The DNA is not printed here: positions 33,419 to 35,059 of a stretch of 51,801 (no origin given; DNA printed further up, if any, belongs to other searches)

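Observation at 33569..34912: One polypeptide made of two Cas4/RecB-like PD-(D/E)xK modules, one intact and one catalytically dead, each capped by a CxnCx5CxC cluster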

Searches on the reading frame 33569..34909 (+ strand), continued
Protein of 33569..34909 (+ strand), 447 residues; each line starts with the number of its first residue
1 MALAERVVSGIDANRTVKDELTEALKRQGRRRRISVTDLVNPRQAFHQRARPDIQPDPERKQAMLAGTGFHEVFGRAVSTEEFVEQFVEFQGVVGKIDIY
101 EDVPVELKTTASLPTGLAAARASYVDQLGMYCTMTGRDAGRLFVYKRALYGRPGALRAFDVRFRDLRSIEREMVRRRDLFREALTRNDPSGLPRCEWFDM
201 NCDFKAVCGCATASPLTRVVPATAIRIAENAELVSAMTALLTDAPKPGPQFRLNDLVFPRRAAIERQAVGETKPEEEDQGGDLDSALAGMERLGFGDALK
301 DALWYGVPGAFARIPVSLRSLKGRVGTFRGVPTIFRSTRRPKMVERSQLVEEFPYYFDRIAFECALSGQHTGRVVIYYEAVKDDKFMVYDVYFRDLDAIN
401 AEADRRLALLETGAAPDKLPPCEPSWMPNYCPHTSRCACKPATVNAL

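Call 26: find_related_loci(query=A1, collection=genome_contigs, flank=6000)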
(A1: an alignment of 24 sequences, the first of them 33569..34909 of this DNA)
Query A1 (447 aa) in genome_contigs; peptide patterns used: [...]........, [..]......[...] (x = any residue, [..] = any of these).
69 stretches matched a pattern; 43 encode a relative of the query (tblastn E <= 1e-3); 43 distinct loci.
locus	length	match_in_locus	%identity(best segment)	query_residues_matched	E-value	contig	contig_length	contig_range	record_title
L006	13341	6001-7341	97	1-447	0e+0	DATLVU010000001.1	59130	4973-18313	MAG TPA_asm: Gemmatimonadales bacterium isolate SMAG_U13200 k141_255800, whole genome shotgun sequence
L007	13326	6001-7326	93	1-442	0e+0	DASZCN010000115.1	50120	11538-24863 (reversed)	MAG TPA_asm: Gemmatimonadales bacterium isolate SMAG_U6443 k141_180312, whole genome shotgun sequence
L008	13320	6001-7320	92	1-442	0e+0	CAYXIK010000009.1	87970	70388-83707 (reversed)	MAG TPA_asm: uncultured Gemmatimonadaceae bacterium isolate binchicken_co185_182 genome assembly, contig: NODE_345_lengt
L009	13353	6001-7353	87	1-442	0e+0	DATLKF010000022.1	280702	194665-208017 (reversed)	MAG TPA_asm: Gemmatimonadales bacterium isolate SMAG_U13715 k141_79543, whole genome shotgun sequence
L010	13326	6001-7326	87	1-442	0e+0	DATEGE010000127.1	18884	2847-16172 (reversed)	MAG TPA_asm: Gemmatimonadales bacterium isolate SMAG_U8777 k141_1298284, whole genome shotgun sequence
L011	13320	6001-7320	86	1-442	0e+0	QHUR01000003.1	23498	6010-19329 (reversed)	MAG: Gemmatimonadetes bacterium isolate AG23 14_1009_16_30cm_scaffold_2931_curated, whole genome shotgun sequence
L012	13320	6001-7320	85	1-442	0e+0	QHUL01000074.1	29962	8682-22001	MAG: Gemmatimonadetes bacterium isolate AG29 14_1009_02_40cm_scaffold_648_curated, whole genome shotgun sequence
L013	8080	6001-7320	83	1-442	0e+0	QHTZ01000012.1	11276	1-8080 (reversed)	MAG: Gemmatimonadetes bacterium isolate AG4 14_0929_02_40cm_scaffold_8718_curated, whole genome shotgun sequence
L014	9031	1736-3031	85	1-432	0e+0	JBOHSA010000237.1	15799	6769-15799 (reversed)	MAG: Gemmatimonadales bacterium isolate M3-S_metabat2.bin.176 k127_1816749, whole genome shotgun sequence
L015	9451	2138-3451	81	1-440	0e+0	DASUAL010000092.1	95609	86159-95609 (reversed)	MAG TPA_asm: Gemmatimonadales bacterium isolate SMAG_U2494 k141_1315030, whole genome shotgun sequence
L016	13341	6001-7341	76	1-440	0e+0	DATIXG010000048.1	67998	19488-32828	MAG TPA_asm: Gemmatimonadales bacterium isolate SMAG_U15243 k141_777392, whole genome shotgun sequence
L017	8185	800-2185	77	1-439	0e+0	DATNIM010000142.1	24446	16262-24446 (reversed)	MAG TPA_asm: Gemmatimonadales bacterium isolate SMAG_U11373 k141_356120, whole genome shotgun sequence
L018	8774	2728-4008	59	8-439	6e-168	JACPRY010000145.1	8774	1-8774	MAG: Armatimonadetes bacterium isolate NC_groundwater_691_Ag_S-0.2um_64_11 S36_SO-2_scaffold_525452, whole genome shotgu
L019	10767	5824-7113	58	8-443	6e-159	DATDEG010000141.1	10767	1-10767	MAG TPA_asm: bacterium isolate SMAG_U194 k141_135724, whole genome shotgun sequence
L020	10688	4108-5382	53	8-439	7e-154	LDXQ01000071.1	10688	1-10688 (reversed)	MAG: Armatimonadetes bacterium CSP1-3 XU14_C0071, whole genome shotgun sequence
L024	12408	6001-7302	57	3-439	6e-153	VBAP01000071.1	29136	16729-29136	MAG: Bacillati bacterium ANGP1 isolate NP_8 14_1009_16_40cm_scaffold_6318, whole genome shotgun sequence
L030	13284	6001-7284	56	3-439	2e-142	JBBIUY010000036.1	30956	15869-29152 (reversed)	MAG: Armatimonadota bacterium isolate BR2S70218_bin_64 NODE_827_length_30956_cov_28.734054, whole genome shotgun sequenc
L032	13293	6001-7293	55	1-439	1e-139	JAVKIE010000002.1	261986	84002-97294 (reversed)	MAG: Candidatus Calidihabitans tengchongensis isolate JZ-2_201709_bins_171 JZ-2_201709_bins_171_scaffold_2, whole genome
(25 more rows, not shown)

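Call 34: find_homologous_proteins(query=P0143, max_evalue=0.00001)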
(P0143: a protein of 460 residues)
Query P0143 (460 aa): 144 proteins with E <= 0.00001 among 8000 candidates; the best 120 are listed.
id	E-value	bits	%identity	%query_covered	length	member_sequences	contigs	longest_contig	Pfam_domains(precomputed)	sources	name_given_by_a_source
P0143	0.0e+0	1040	100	100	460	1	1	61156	-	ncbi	-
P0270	1.7e-271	919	90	100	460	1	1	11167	-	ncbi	-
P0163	8.6e-114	399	47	100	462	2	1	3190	-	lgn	-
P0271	3.2e-105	371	46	95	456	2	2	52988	-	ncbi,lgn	-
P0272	6.9e-100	353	44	95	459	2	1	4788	-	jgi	jgi:hypothetical protein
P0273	1.4e-99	352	45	94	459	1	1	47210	-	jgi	jgi:hypothetical protein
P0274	6.1e-99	350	45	95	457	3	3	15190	-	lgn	-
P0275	2.4e-98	348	46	93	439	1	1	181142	-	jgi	jgi:hypothetical protein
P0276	2.8e-98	348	45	98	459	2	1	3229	-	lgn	-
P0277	3.5e-98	348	45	95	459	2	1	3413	-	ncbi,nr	ncbi:MAG: hypothetical protein L3K06_03095 [Thermoplasmata archaeon]|nr:hypothetical protein [Thermo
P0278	8.4e-98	346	46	91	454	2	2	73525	-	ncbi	-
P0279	1.2e-97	346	46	93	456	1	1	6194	-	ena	-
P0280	3.6e-97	344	46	90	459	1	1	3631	-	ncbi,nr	ncbi:MAG: hypothetical protein L3J91_02355 [Thermoplasmata archaeon]|nr:hypothetical protein [Thermo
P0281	7.1e-97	343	45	97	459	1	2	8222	-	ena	-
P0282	8.1e-96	340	43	93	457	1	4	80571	-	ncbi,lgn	ncbi:MAG: hypothetical protein WA691_08370 [Thermoplasmata archaeon]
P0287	6.9e-95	337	44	98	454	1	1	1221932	-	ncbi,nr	ncbi:MAG: hypothetical protein L3K23_05165 [Thermoplasmata archaeon]|nr:hypothetical protein [Thermo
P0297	1.7e-91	326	45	89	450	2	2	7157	PF12705.14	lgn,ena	-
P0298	2.0e-91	325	42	94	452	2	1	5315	PF12705.14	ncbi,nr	ncbi:MAG: hypothetical protein L3K05_04635 [Thermoplasmata archaeon]|nr:hypothetical protein [Thermo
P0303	1.1e-90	323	44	96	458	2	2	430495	-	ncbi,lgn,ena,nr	ncbi:MAG TPA: hypothetical protein VML94_01195 [Thermoplasmata archaeon]|nr:hypothetical protein [Th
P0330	1.7e-84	303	41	97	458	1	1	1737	PF12705.14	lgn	-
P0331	2.4e-84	302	43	95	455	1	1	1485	PF12705.14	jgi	jgi:hypothetical protein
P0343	6.4e-82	294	42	93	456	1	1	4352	PF12705.14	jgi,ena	-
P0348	1.4e-80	290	42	95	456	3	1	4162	PF12705.14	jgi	-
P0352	4.3e-80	288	40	93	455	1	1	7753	PF12705.14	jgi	jgi:hypothetical protein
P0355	1.6e-79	286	41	88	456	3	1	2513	PF12705.14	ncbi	-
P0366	9.7e-77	277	39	97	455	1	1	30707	PF12705.14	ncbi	-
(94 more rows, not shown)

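Call 35: find_encoding_contigs(protein=P0287, flank=8000, max_places=1)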
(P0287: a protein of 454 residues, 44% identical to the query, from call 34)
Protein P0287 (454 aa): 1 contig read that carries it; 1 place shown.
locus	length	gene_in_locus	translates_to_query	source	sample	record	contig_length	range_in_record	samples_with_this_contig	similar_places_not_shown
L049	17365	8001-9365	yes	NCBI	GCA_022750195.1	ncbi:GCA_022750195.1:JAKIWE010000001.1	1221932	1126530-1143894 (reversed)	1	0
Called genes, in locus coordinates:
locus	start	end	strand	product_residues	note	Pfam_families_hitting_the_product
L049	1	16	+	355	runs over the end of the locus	PF06849:DUF1246, PF06973:DUF1297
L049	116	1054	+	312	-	PF00005:ABC_tran, PF13304:AAA_21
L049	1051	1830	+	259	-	PF01061:ABC2_membrane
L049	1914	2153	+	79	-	PF12773:DZR (faint)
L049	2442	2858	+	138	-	PF01590:GAF, PF13185:GAF_2, PF13492:GAF_3 (weak)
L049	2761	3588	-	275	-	PF02006:PPS_PS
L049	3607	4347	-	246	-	-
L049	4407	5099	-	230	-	PF17746:SfsA_N, PF03749:SfsA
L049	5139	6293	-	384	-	PF02771:Acyl-CoA_dh_N, PF02770:Acyl-CoA_dh_M, PF00441:Acyl-CoA_dh_1, PF08028:Acyl-CoA_dh_2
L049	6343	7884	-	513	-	PF00890:FAD_binding_2, PF01266:DAO (weak), PF02910:Succ_DH_flav_C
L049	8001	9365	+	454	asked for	-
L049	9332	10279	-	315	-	PF00583:Acetyltransf_1, PF13508:Acetyltransf_7, PF08445:FR47 (weak)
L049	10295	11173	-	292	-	PF13793:Pribosyltran_N, PF00156:Pribosyltran, PF14572:Pribosyl_synth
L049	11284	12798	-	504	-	PF07690:MFS_1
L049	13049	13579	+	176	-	PF07790:Pilin_N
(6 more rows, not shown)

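Call 36: find_encoding_contigs(protein=P0303, flank=8000, max_places=1)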
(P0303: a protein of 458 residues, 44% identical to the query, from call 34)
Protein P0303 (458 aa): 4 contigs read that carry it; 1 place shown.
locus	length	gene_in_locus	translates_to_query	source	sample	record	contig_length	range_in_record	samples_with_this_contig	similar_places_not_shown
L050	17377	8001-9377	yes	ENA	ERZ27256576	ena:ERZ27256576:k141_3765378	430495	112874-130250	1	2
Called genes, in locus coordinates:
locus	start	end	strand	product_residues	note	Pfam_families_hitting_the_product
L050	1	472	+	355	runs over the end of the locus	PF06849:DUF1246, PF02655:ATP-grasp_3 (faint), PF06973:DUF1297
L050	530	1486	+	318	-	PF00005:ABC_tran, PF13304:AAA_21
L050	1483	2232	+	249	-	PF01061:ABC2_membrane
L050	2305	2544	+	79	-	-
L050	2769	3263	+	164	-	PF01590:GAF, PF13185:GAF_2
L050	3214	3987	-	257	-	PF02006:PPS_PS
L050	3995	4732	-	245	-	-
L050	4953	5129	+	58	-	-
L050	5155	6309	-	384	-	PF02771:Acyl-CoA_dh_N, PF02770:Acyl-CoA_dh_M, PF00441:Acyl-CoA_dh_1, PF08028:Acyl-CoA_dh_2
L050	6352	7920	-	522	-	PF00890:FAD_binding_2, PF02910:Succ_DH_flav_C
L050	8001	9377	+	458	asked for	-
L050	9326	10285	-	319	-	PF00583:Acetyltransf_1, PF08445:FR47 (weak), PF13508:Acetyltransf_7 (weak)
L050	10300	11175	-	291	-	PF13793:Pribosyltran_N, PF00156:Pribosyltran, PF14572:Pribosyl_synth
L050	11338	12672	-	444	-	-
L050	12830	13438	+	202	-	PF04199:Cyclase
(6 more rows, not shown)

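Call 37: find_encoding_contigs(protein=P0143, flank=8000, max_places=1)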
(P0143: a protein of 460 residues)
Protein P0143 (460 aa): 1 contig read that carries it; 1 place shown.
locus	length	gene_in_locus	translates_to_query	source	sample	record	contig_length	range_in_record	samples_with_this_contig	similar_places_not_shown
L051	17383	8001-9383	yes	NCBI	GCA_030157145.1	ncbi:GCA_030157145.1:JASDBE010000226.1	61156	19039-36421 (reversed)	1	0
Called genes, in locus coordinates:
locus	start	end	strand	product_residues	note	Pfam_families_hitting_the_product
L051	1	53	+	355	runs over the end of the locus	PF06849:DUF1246, PF06973:DUF1297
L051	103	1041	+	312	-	PF00005:ABC_tran, PF13304:AAA_21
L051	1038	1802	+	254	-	PF01061:ABC2_membrane, PF12698:ABC2_membrane_3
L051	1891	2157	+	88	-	-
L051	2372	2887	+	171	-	PF13185:GAF_2, PF01590:GAF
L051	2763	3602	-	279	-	PF02006:PPS_PS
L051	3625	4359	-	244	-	-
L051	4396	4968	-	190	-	PF03749:SfsA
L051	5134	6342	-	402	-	PF02771:Acyl-CoA_dh_N, PF02770:Acyl-CoA_dh_M, PF00441:Acyl-CoA_dh_1, PF08028:Acyl-CoA_dh_2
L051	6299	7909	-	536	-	PF00890:FAD_binding_2, PF01266:DAO (weak), PF07992:Pyr_redox_2 (faint), PF02910:Succ_DH_flav_C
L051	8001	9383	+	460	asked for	-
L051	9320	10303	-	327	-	PF00583:Acetyltransf_1, PF13673:Acetyltransf_10 (weak), PF08445:FR47 (weak), PF13508:Acetyltransf_7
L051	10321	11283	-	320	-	PF13793:Pribosyltran_N, PF00156:Pribosyltran, PF14572:Pribosyl_synth (weak)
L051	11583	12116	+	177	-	PF07790:Pilin_N (faint)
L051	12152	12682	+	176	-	PF07790:Pilin_N (faint)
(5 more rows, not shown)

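Call 45: list_cluster_members(proteins=[P0231, P0240, P0266, P0215, P0229, P0268, P0155, P0136, P0127, P0121])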
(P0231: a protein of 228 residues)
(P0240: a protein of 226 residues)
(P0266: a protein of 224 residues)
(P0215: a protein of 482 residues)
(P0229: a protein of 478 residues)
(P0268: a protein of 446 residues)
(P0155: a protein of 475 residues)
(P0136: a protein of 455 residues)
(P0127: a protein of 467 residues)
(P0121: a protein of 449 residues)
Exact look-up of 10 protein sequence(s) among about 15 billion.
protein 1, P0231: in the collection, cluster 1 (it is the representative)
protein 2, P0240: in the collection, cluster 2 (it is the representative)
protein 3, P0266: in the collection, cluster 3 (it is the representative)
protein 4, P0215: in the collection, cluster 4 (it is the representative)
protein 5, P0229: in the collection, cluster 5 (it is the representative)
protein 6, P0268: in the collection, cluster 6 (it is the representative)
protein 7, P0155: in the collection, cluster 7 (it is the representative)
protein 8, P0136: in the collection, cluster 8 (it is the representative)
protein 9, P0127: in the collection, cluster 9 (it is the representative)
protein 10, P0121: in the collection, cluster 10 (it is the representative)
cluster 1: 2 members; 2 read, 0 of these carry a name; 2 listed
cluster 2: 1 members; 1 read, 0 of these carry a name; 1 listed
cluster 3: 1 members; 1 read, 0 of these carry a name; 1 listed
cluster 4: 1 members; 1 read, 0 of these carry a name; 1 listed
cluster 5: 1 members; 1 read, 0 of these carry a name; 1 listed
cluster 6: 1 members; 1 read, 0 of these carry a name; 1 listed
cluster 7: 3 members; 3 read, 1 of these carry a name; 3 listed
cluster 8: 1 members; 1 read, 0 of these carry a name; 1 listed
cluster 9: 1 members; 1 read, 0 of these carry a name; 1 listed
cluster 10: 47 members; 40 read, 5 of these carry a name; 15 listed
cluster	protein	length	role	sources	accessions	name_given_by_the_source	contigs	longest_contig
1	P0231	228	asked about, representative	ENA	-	-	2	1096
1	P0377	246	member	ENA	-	-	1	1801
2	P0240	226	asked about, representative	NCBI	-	-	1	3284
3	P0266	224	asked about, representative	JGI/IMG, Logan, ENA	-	-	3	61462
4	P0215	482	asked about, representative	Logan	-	-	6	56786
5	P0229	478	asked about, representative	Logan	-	-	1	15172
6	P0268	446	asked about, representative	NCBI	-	-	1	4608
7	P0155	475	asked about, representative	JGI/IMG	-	hypothetical protein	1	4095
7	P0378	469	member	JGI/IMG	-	-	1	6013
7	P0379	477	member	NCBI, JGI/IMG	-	-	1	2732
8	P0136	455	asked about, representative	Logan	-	-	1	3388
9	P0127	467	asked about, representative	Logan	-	-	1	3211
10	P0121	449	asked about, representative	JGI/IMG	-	hypothetical protein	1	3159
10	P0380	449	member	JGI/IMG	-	hypothetical protein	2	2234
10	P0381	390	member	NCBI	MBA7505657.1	hypothetical protein ES706_04333 [subsurface metagenome]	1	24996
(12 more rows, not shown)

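Call 46: find_encoding_contigs(protein=P0266, flank=7000, max_places=2)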
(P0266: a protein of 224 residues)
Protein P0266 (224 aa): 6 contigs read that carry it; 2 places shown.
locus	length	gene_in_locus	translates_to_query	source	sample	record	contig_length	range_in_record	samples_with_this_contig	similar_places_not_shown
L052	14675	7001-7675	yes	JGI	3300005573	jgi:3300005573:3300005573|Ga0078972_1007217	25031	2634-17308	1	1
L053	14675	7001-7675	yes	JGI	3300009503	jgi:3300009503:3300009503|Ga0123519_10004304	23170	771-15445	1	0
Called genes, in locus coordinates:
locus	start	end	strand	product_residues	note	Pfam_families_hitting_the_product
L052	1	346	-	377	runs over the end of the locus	-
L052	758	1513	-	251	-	PF01694:Rhomboid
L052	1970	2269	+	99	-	-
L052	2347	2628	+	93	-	PF01037:AsnC_trans_reg (weak)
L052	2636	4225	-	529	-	PF00270:DEAD, PF04851:ResIII, PF00271:Helicase_C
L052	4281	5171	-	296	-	-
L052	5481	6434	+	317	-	PF15891:Nuc_deoxyri_tr2 (faint), PF05014:Nuc_deoxyrib_tr (weak)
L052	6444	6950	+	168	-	-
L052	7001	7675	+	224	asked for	PF12705:PDDEXK_1 (weak)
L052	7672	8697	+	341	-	PF00483:NTP_transferase, PF12804:NTP_transf_3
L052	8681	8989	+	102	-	-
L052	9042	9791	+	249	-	PF00149:Metallophos, PF12850:Metallophos_2, PF14582:Metallophos_3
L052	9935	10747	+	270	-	PF00154:RecA_N, PF08423:Rad51, PF13481:AAA_25 (weak), PF06745:ATPase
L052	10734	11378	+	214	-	PF14947:HTH_45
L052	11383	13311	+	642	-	-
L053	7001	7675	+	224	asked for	PF12705:PDDEXK_1 (weak)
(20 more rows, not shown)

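Call 47: find_encoding_contigs(protein=P0215, flank=7000, max_places=2)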
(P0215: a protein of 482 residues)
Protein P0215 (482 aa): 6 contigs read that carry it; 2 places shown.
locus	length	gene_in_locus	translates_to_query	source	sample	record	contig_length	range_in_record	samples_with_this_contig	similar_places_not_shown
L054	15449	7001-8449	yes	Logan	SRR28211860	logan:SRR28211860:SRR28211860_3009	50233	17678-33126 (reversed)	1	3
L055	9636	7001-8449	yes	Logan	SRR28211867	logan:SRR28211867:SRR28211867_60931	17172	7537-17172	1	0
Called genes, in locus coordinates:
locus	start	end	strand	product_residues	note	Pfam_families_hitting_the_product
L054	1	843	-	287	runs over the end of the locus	PF01904:DUF72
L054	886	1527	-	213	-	-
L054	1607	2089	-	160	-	-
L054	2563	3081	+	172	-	-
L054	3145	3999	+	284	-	PF19810:HFX_2341_N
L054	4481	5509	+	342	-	PF08271:Zn_Ribbon_TF, PF00382:TFIIB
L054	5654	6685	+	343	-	-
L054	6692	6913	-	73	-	-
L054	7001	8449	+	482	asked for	-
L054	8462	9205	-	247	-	PF00702:Hydrolase, PF12710:HAD, PF13419:HAD_2, PF13242:Hydrolase_like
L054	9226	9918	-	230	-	-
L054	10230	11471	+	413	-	PF00989:PAS (weak), PF08448:PAS_4, PF13426:PAS_9 (weak), PF00512:HisKA, PF02518:HATPase_c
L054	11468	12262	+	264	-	-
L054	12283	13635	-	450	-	PF01828:Peptidase_A4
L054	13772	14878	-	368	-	PF00072:Response_reg, PF24038:DUF7347 (weak)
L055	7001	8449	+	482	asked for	-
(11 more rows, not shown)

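Call 66: fold_search(model_id=the predicted structure, library=viral)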
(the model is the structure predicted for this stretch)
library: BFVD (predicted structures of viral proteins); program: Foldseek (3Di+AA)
matches with E <= 10: 548; with E <= 0.001: 28
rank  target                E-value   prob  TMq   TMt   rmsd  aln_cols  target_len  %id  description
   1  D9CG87                2.4e-07  1.00  0.32  0.61   4.8       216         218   25  (no name in the UniProt tables at hand)
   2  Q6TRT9                7.4e-06  1.00  0.34  0.51  10.0       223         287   20  ORF C287 [Sulfolobus virus Ragged Hills]
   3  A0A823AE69            8.2e-06  1.00  0.30  0.43  27.7       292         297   19  (no name in the UniProt tables at hand)
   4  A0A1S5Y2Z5            1.9e-05  1.00  0.28  0.51   6.5       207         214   19  5' to 3' Cas4-like exonuclease [uncultured archaeal virus]
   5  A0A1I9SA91            4.7e-05  1.00  0.29  0.47  10.7       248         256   16  Exonuclease [Rhodococcus phage Weasels2]
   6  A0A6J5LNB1            6.5e-05  1.00  0.27  0.37  22.7       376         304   12  COG5377 Phage-related protein, predicted endonuclease [uncultured Caudovirales phage]
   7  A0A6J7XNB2            6.9e-05  1.00  0.25  0.33  23.4       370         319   13  Phage-type endonuclease [uncultured Caudovirales phage]
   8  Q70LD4                8.5e-05  1.00  0.31  0.55   5.6       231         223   19  Uncharacterized protein ORF223 [Acidianus filamentous virus 1 (isolate United States/Yellowstone)]
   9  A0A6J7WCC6            1.2e-04  1.00  0.28  0.39  22.5       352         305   14  COG5377 Phage-related protein, predicted endonuclease [uncultured Caudovirales phage]
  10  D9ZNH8                1.2e-04  1.00  0.27  0.42   8.4       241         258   13  (no name in the UniProt tables at hand)
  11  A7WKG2                1.4e-04  1.00  0.26  0.53   7.8       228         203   17  Nuclease [Betalipothrixvirus pozzuoliense]
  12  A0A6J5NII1            1.5e-04  1.00  0.27  0.31   9.1       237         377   15  PD-(D/E)XK nuclease superfamily [uncultured Caudovirales phage]
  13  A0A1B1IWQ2            1.6e-04  1.00  0.21  0.30  10.3       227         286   11  (no name in the UniProt tables at hand)
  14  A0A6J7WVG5            1.6e-04  1.00  0.26  0.36  23.0       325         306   18  PD-(D/E)XK nuclease superfamily [uncultured Caudovirales phage]
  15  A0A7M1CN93            2.0e-04  0.99  0.26  0.29  24.3       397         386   14  (no name in the UniProt tables at hand)
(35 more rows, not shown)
